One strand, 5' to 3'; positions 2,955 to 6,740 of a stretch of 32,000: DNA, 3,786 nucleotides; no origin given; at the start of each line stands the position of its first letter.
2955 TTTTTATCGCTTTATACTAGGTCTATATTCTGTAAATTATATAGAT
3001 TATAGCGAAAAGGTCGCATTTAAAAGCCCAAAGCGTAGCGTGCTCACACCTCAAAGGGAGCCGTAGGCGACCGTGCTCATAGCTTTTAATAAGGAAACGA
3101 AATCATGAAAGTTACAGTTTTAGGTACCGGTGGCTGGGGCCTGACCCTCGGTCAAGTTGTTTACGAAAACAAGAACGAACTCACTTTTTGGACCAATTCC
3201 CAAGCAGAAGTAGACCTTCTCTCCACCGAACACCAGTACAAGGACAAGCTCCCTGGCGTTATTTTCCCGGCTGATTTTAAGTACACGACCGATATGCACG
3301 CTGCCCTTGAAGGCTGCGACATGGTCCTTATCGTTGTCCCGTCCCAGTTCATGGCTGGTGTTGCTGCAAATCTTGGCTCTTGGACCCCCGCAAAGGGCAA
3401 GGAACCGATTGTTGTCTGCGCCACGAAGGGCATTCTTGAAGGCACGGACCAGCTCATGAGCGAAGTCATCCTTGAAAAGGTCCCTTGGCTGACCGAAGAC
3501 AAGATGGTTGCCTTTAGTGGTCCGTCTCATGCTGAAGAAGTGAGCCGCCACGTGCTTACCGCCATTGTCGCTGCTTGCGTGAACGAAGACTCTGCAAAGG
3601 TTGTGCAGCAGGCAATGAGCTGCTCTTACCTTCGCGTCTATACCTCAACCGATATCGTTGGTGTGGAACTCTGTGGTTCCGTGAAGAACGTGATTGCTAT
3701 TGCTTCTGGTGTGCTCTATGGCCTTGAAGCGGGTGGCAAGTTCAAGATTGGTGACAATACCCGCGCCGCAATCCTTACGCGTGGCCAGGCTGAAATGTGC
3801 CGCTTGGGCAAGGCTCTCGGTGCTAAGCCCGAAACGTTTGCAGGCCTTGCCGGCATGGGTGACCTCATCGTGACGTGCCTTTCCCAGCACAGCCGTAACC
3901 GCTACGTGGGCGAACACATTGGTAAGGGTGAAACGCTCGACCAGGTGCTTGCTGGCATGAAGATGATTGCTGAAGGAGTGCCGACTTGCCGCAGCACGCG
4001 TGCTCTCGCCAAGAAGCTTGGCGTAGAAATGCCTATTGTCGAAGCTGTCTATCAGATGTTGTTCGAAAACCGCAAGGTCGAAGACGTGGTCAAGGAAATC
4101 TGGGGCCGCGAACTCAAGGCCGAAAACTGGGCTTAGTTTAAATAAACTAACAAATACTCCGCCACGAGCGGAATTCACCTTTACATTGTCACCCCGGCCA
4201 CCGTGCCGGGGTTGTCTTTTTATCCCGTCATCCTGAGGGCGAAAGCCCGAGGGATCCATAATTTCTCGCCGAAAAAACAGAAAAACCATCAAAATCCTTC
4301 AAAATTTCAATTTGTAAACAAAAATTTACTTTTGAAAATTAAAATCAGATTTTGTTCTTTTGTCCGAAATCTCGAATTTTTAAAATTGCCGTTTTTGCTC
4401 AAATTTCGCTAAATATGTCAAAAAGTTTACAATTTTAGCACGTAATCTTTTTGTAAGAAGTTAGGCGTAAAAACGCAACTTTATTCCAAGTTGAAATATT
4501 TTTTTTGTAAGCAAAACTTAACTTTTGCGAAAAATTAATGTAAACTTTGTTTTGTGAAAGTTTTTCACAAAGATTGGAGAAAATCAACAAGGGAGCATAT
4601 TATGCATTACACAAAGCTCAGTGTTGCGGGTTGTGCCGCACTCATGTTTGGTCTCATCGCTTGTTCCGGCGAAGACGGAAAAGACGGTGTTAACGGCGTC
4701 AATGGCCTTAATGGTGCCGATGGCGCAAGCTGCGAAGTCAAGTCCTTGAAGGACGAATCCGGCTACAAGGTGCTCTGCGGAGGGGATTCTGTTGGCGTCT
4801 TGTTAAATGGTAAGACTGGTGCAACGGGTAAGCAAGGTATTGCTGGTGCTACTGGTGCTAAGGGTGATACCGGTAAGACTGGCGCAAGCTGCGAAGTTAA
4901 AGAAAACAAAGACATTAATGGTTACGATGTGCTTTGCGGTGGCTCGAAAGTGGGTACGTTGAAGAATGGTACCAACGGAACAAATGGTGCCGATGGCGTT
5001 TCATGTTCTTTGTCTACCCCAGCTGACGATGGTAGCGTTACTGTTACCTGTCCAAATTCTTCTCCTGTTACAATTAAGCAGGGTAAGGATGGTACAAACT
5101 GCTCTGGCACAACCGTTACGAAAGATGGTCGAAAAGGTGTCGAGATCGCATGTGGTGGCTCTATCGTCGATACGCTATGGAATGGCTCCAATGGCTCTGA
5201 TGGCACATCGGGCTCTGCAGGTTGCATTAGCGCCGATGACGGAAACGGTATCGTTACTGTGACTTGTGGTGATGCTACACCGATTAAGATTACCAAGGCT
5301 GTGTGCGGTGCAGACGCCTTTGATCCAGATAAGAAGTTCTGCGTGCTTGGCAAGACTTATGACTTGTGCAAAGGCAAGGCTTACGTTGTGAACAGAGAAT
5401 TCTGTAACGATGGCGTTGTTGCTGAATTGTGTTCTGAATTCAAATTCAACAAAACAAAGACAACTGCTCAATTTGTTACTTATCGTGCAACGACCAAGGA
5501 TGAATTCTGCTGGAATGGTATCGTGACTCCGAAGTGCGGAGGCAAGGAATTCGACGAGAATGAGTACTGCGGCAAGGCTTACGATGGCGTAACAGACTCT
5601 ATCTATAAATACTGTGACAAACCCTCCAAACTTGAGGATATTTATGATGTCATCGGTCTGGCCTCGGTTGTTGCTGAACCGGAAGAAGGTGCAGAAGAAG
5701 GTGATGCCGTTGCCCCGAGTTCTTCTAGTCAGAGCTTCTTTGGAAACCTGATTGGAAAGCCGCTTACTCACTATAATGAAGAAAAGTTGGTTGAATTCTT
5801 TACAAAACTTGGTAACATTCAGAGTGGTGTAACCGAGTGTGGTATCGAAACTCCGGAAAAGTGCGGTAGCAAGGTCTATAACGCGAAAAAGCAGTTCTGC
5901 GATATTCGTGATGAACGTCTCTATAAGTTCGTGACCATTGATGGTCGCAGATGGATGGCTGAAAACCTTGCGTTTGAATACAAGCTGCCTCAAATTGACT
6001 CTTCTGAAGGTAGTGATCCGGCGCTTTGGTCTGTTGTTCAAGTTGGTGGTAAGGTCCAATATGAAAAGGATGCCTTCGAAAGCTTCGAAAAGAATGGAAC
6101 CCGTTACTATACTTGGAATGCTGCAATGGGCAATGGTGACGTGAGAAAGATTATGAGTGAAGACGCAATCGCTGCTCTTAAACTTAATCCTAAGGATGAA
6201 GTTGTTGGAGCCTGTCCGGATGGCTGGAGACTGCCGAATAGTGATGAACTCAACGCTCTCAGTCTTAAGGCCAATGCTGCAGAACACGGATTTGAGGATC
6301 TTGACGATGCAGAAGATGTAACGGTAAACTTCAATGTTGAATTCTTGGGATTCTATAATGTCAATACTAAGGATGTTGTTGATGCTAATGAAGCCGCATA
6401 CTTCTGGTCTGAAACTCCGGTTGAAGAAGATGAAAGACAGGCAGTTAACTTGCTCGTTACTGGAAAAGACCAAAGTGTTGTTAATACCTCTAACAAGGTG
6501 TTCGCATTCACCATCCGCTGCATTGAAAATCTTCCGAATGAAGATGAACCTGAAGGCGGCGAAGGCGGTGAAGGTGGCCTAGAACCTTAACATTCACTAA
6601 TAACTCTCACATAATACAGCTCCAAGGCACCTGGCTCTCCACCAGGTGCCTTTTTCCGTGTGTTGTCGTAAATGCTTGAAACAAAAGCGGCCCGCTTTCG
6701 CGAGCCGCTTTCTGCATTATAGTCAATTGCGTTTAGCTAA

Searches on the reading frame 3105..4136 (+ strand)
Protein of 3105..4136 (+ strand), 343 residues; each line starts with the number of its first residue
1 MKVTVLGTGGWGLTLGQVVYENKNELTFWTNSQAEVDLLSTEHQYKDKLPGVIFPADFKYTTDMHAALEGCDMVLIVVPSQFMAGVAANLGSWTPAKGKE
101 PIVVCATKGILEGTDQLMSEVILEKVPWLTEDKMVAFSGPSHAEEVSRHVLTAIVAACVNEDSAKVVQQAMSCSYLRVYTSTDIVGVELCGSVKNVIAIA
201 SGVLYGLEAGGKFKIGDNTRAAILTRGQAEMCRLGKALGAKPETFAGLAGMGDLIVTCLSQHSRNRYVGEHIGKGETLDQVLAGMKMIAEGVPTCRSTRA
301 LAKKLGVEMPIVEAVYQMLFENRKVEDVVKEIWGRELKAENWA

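Call 10: search_protein_families(library=pfam, proteins=[window:3105-4136:+], max_evalue=0.001)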
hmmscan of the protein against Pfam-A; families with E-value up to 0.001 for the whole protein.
window:3105-4136:+ (343 aa): 3 families
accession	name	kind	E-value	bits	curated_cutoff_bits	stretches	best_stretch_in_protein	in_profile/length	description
PF07479.19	NAD_Gly3P_dh_C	-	5.8e-55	185.8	25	1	183-329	1-141/142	NAD-dependent glycerol-3-phosphate dehydrogenase C-terminus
PF01210.29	NAD_Gly3P_dh_N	-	1.2e-40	139.5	23.1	1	2-163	1-157/158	NAD-dependent glycerol-3-phosphate dehydrogenase N-terminus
PF20618.3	GPD_NAD_C_bact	-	9.4e-23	81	27.6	1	249-315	1-66/66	Bacterial GPD, NAD-dependent C-terminal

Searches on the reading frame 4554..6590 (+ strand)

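Call 10: search_protein_families(library=pfam, proteins=[window:4554-6590:+], max_evalue=0.001)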
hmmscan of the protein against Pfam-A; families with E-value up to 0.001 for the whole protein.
window:4554-6590:+ (678 aa): 3 families
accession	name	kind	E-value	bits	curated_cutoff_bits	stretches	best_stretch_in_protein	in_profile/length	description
PF09603.15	Fib_succ_major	-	1.7e-13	51.7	33.9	1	460-657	1-186/187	Fibrobacter succinogenes major domain (Fib_succ_major)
PF07603.17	Lcl_C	-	2.7e-05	24.9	34.9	1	556-656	43-115/117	Lcl C-terminal domain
PF01391.23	Collagen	-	0.00053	20.1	27.2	1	86-110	31-55/60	Collagen triple helix repeat (20 copies)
